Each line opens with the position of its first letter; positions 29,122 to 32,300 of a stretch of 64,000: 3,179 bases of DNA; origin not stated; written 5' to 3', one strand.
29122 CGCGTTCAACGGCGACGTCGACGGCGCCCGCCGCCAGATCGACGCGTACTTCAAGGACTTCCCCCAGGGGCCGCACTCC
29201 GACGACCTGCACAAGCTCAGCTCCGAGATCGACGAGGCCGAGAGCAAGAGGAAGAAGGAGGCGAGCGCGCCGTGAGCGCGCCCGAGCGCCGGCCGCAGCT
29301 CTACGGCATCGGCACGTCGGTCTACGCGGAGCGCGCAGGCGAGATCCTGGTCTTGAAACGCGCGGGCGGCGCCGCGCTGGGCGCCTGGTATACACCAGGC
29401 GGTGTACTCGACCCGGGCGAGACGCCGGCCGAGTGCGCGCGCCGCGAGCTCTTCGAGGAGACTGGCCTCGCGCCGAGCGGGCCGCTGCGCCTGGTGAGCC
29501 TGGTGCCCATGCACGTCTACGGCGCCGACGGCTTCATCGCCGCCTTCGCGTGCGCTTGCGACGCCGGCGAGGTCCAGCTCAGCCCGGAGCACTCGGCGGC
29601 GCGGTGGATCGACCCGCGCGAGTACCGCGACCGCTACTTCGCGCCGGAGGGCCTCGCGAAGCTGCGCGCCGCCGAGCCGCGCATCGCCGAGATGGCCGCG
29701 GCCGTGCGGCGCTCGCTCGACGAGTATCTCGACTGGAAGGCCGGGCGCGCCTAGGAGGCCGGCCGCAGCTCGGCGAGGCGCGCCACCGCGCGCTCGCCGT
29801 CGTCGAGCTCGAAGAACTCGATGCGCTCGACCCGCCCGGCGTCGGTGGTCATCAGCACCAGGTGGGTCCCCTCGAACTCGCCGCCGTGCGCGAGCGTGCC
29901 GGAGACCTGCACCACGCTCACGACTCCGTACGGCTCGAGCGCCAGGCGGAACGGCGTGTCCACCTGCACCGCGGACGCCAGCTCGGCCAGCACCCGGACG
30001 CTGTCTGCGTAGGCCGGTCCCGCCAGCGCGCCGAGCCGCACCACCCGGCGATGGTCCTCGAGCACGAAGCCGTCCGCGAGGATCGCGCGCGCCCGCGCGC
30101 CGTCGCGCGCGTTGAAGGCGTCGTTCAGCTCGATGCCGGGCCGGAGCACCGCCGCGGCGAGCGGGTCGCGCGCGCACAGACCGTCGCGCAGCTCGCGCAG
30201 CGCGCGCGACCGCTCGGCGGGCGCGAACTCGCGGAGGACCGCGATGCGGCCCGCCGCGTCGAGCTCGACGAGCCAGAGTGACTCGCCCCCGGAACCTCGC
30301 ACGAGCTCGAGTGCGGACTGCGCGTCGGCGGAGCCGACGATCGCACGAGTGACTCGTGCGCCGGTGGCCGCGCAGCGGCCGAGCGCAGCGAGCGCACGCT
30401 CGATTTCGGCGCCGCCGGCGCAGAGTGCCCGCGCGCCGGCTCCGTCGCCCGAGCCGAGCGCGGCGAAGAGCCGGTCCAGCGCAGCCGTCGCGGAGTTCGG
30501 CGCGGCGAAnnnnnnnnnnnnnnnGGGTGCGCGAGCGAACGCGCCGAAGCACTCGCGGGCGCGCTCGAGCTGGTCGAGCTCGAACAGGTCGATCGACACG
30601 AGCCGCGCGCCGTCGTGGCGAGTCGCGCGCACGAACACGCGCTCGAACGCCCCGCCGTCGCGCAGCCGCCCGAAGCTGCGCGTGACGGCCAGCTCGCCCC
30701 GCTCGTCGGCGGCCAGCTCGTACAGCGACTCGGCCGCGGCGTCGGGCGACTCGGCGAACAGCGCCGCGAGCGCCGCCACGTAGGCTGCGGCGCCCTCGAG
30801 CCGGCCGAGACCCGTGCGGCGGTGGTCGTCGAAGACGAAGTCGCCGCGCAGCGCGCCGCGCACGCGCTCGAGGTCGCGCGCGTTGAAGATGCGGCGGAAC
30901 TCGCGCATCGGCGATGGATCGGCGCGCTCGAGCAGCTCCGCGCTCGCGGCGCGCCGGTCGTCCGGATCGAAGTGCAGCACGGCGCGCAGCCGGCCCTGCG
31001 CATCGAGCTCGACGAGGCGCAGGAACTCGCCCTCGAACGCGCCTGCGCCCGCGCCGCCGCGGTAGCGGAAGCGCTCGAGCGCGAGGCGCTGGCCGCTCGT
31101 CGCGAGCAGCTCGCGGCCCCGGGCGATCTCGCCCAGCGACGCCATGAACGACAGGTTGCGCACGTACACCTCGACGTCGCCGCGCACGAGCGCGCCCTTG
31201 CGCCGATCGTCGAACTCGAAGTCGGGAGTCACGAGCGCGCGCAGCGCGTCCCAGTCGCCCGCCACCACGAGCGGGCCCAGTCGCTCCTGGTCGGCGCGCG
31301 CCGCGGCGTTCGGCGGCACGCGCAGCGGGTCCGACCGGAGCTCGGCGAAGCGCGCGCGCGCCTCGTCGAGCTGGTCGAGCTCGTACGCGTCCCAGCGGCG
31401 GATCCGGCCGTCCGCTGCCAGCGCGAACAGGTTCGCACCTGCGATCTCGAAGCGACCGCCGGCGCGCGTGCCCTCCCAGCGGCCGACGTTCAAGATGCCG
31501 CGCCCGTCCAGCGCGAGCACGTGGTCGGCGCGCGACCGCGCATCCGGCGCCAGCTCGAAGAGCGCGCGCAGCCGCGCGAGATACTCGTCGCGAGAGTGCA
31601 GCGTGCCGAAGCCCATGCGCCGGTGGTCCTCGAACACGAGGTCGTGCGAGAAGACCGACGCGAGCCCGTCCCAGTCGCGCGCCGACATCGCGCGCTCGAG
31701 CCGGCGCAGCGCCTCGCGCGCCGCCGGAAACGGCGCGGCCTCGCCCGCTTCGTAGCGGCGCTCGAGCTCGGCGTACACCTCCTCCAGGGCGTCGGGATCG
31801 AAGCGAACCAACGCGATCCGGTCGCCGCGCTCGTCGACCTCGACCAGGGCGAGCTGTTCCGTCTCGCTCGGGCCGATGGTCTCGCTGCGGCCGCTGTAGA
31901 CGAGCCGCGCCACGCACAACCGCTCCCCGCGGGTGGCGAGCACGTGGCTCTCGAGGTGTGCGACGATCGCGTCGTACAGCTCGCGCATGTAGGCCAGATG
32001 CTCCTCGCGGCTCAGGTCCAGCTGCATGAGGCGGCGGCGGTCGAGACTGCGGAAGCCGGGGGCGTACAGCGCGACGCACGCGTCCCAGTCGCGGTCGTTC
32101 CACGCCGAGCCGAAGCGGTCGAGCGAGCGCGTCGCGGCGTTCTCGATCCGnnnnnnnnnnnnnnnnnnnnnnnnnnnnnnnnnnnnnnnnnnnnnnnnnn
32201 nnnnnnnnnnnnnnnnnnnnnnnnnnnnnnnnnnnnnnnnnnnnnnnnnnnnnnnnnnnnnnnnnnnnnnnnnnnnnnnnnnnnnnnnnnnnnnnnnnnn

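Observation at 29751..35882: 2043-aa single-chain fusion: double Zn-ribbon + class III nucleotidyl cyclase + STAND NTPase + TPR + seven tandem NTF2/SnoaL-like domains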

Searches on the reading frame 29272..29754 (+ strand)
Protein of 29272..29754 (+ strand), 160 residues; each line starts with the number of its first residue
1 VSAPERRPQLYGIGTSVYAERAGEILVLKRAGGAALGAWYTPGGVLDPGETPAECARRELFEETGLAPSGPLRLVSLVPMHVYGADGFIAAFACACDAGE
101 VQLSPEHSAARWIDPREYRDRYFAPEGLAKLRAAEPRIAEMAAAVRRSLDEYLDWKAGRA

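Call 15: search_protein_families(library=pfam, proteins=[window:29272-29754:+], max_evalue=0.001)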
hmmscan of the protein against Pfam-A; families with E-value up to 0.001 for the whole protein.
window:29272-29754:+ (160 aa): 2 families
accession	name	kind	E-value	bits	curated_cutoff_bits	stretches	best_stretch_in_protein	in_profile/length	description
PF00293.34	NUDIX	-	2.5e-19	70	21.1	1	18-120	9-120/134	NUDIX domain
PF14815.12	NUDIX_4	-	0.00036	20.8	35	1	20-131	6-110/113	NUDIX domain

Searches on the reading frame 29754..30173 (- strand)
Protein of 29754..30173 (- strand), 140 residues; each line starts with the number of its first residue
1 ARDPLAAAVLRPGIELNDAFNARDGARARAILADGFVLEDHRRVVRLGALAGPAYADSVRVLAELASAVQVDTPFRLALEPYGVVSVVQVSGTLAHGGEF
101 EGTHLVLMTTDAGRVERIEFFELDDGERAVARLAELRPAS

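Call 9: search_protein_families(library=pfam, proteins=[window:29754-30173:-], max_evalue=1)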
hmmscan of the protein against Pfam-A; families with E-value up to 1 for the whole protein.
window:29754-30173:- (140 aa): 1 family
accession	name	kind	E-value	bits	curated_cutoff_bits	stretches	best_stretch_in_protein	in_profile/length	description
PF12680.13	SnoaL_2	-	0.0066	17.5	27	1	16-126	4-97/102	SnoaL-like domain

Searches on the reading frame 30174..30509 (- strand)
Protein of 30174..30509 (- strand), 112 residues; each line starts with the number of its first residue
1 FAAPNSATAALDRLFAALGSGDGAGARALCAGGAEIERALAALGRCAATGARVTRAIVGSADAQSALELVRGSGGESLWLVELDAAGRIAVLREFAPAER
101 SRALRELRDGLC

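Call 9: search_protein_families(library=pfam, proteins=[window:30174-30509:-], max_evalue=1)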
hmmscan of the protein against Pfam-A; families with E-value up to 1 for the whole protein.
window:30174-30509:- (112 aa): 0 families

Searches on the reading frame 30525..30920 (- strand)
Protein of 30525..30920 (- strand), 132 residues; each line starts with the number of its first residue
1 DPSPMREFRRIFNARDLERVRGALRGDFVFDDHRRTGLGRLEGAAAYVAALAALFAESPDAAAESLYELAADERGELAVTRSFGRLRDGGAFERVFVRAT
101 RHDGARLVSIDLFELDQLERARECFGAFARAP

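Call 9: search_protein_families(library=pfam, proteins=[window:30525-30920:-], max_evalue=1)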
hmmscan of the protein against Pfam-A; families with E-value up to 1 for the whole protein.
window:30525-30920:- (132 aa): 3 families
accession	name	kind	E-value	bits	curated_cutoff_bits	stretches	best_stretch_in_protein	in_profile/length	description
PF12680.13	SnoaL_2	-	1.2e-05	26.2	27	1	6-98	2-77/102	SnoaL-like domain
PF07366.18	SnoaL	-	0.0009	19.5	28.4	1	6-73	5-69/126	SnoaL-like polyketide cyclase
PF03988.17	DUF347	-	0.11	13.2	28.2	1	20-56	11-44/52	Repeat of Unknown Function (DUF347)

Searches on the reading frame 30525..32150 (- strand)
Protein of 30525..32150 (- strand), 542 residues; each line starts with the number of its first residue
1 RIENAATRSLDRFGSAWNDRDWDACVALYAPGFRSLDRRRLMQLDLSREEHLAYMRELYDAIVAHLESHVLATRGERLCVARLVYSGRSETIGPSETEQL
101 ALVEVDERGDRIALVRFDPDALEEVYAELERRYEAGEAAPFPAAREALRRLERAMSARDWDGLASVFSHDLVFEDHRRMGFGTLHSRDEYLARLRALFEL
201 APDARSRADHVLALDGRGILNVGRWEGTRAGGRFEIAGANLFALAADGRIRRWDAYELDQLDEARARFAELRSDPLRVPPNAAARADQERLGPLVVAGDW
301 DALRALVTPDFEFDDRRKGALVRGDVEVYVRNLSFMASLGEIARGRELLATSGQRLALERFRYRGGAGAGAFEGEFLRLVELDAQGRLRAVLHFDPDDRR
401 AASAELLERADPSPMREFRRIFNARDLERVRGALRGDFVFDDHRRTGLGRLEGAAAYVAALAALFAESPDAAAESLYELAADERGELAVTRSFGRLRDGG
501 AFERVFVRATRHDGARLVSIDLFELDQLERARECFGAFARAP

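Call 42: predict_structure(alignment_id=A3)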
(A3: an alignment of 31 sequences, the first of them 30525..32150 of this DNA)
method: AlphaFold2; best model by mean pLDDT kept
length: 542 residues; sequences in the alignment: 31
mean_pLDDT: 93.8   pTM: 0.72
mean pLDDT of the five models: 93.8, 93.1, 93.0, 92.6, 92.4
residues with pLDDT >= 90: 466; 70-90: 68; 50-70: 7; < 50: 1
segments of 3 or more residues with pLDDT < 50: none
pLDDT, mean of each block of 10 residues (from residue 1): 93 97 98 98 97 95 94 97 95 92 96 98 97 95 94 94 93 94 94 94 94 95 94 94 91 97 94 76 90 91 97 96 97 89 85 96 80 92 97 97 96 95 97 97 96 98 96 94 94 94 96 96 94 87 50
secondary structure, 60 per line:
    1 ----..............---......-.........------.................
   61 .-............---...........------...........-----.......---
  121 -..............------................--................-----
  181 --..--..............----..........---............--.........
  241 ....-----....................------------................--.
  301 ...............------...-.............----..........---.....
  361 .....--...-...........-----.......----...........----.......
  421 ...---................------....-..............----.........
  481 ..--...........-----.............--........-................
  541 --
elements in order: H5-18 H22-27 E29-37 E44-47 H48-61 E63-74 E78-88 E95-105 E111-117 H122-135 H142-157 H160-166 E167-175 H187-200 E205-214 E218-229 E232-244 E250-257 H258-269 H282-297 H300-306 E307-315 E322-324 H326-338 E343-352 E356-365 E372-382 E388-394 H399-409 H414-423 H427-433 E434-442 E449-452 H454-467 E472-482 E485-495 E501-513 E516-523 H525-540

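Call 45: fold_search(model_id=the predicted structure, library=pdb)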
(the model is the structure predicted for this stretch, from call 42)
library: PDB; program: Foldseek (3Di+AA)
matches with E <= 10: 1569; with E <= 0.001: 617
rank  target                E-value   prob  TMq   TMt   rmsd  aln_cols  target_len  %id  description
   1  9kw6_C                3.0e-14  1.00  0.22  0.40  12.1       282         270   16  Polyether epoxide hydrolase MonBI-MonBII complex (released 2025-12-10)
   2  9kw8_A                3.3e-14  1.00  0.22  0.40  11.5       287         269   15  Polyether epoxide hydrolase MonBI-MonBII complex with product analogue (released 2025-12-10)
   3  9kw8_B                4.7e-14  1.00  0.21  0.37  11.8       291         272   14  Polyether epoxide hydrolase MonBI-MonBII complex with product analogue (released 2025-12-10)
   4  9kw6_B                8.1e-14  1.00  0.22  0.40  11.9       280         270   16  Polyether epoxide hydrolase MonBI-MonBII complex (released 2025-12-10)
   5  3rga                  9.1e-14  1.00  0.23  0.41  12.1       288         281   16  Crystal structure of epoxide hydrolase for polyether lasalocid A biosynthesis (released 2012-03-07)
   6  9kw6_A                1.7e-13  1.00  0.22  0.40  12.2       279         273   16  Polyether epoxide hydrolase MonBI-MonBII complex (released 2025-12-10)
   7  9kw6_D                2.6e-13  1.00  0.22  0.40  11.7       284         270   15  Polyether epoxide hydrolase MonBI-MonBII complex (released 2025-12-10)
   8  4rzm_B                4.5e-13  1.00  0.23  0.41  11.9       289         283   15  Crystal structure of the Lsd19-lasalocid A complex (released 2015-01-21)
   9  9kw8_C                7.1e-13  1.00  0.22  0.40  11.5       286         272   15  Polyether epoxide hydrolase MonBI-MonBII complex with product analogue (released 2025-12-10)
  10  4rzm_A                7.1e-13  1.00  0.21  0.39  11.5       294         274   16  Crystal structure of the Lsd19-lasalocid A complex (released 2015-01-21)
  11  7c5x_A                6.8e-11  1.00  0.18  0.19  28.5       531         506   10  Crystal structure of the iota-carbonic anhydrase from eukaryotic microalga complexed with bicarbonate (released 2021-04-28)
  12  7c5y_B                8.0e-11  1.00  0.18  0.20  26.4       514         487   11  Crystal structure of the iota-carbonic anhydrase from eukaryotic microalga complexed with iodide (released 2021-04-28)
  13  7c5x_B                1.1e-10  1.00  0.18  0.20  28.6       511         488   11  Crystal structure of the iota-carbonic anhydrase from eukaryotic microalga complexed with bicarbonate (released 2021-04-28)
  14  1s5a_C                6.9e-07  1.00  0.19  0.66   6.7       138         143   14  Crystal Structure of Putative Isomerase from Bacillus subtilis (released 2004-05-11)
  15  2bng_B                1.1e-06  1.00  0.18  0.66   8.1       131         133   20  Structure of an M.tuberculosis LEH-like epoxide hydrolase (released 2005-08-03)
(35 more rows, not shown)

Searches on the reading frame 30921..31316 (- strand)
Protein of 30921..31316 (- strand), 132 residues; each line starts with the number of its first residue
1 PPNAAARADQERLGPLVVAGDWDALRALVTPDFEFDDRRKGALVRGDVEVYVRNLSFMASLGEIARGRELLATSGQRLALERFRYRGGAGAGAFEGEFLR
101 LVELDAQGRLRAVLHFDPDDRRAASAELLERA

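Call 9: search_protein_families(library=pfam, proteins=[window:30921-31316:-], max_evalue=1)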
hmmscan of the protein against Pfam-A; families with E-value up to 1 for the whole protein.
window:30921-31316:- (132 aa): 1 family
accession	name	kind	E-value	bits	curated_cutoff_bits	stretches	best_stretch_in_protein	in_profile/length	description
PF12680.13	SnoaL_2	-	0.0019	19.2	27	1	18-109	9-98/102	SnoaL-like domain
